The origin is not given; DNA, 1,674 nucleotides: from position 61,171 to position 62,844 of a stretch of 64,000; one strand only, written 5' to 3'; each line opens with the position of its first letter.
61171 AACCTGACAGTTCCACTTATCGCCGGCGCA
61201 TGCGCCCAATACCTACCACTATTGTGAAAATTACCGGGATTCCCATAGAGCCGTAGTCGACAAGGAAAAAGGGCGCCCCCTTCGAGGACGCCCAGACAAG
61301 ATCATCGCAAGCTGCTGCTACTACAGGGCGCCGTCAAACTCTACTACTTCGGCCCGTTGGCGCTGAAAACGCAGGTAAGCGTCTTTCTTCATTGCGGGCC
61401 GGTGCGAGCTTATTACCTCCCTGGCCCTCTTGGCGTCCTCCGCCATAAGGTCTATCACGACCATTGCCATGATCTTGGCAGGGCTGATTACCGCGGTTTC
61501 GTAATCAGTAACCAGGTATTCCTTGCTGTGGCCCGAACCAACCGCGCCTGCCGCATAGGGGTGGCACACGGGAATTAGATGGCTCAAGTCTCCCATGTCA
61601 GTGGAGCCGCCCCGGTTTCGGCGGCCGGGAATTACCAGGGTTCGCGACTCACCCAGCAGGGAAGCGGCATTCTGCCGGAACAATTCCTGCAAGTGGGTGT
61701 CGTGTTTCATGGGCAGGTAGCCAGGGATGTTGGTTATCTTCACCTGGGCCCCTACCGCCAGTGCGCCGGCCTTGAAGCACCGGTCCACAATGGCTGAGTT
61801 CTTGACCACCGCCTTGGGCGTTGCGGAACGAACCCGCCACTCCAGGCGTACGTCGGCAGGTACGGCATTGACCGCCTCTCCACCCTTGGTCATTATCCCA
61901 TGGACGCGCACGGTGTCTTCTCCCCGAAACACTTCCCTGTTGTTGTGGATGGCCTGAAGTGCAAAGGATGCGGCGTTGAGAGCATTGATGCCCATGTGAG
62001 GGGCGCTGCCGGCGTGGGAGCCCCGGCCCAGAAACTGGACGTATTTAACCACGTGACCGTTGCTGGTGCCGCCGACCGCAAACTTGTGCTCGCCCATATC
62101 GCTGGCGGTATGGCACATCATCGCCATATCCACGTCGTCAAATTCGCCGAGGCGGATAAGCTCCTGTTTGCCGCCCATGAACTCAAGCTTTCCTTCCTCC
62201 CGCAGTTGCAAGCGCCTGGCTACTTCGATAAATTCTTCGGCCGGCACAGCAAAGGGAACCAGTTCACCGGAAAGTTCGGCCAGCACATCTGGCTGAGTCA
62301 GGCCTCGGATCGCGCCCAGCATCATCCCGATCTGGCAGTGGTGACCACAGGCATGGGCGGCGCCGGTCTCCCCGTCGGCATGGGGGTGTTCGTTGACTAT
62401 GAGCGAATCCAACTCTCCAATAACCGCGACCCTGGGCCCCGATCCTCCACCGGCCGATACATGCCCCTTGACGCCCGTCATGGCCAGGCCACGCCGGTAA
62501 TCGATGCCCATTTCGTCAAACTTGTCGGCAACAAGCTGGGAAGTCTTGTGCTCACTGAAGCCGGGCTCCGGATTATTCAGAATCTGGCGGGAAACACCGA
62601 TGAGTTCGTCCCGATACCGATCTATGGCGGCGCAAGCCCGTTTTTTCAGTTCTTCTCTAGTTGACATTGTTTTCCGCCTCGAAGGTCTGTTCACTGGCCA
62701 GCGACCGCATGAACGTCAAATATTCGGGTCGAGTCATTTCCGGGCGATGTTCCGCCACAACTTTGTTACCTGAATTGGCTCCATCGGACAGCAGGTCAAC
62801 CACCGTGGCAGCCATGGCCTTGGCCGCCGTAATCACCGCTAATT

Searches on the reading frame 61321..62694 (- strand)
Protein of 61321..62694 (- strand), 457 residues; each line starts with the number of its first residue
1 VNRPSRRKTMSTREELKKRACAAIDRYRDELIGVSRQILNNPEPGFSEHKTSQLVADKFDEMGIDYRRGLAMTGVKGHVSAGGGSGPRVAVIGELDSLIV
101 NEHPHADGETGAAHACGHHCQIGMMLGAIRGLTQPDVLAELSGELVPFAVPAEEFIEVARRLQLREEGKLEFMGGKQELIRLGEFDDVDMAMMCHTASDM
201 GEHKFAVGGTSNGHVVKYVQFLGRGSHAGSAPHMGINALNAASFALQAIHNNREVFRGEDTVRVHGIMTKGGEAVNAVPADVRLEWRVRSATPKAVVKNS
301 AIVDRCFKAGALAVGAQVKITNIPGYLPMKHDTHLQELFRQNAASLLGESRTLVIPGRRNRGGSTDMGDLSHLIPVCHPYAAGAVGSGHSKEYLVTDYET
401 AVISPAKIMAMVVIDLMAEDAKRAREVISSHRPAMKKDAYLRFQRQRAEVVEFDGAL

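Call 58: search_protein_families(library=pfam, proteins=[window:61321-62694:-], max_evalue=0.00001)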
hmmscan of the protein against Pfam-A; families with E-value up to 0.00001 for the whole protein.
window:61321-62694:- (457 aa): 2 families
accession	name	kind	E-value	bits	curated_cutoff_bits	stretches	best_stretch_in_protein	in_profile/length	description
PF07687.19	M20_dimer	-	1.7e-08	34.8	21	1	219-293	11-85/107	Peptidase dimerisation domain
PF01546.33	Peptidase_M20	-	5.7e-07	30.1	24.6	1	94-375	5-169/206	Peptidase family M20/M25/M40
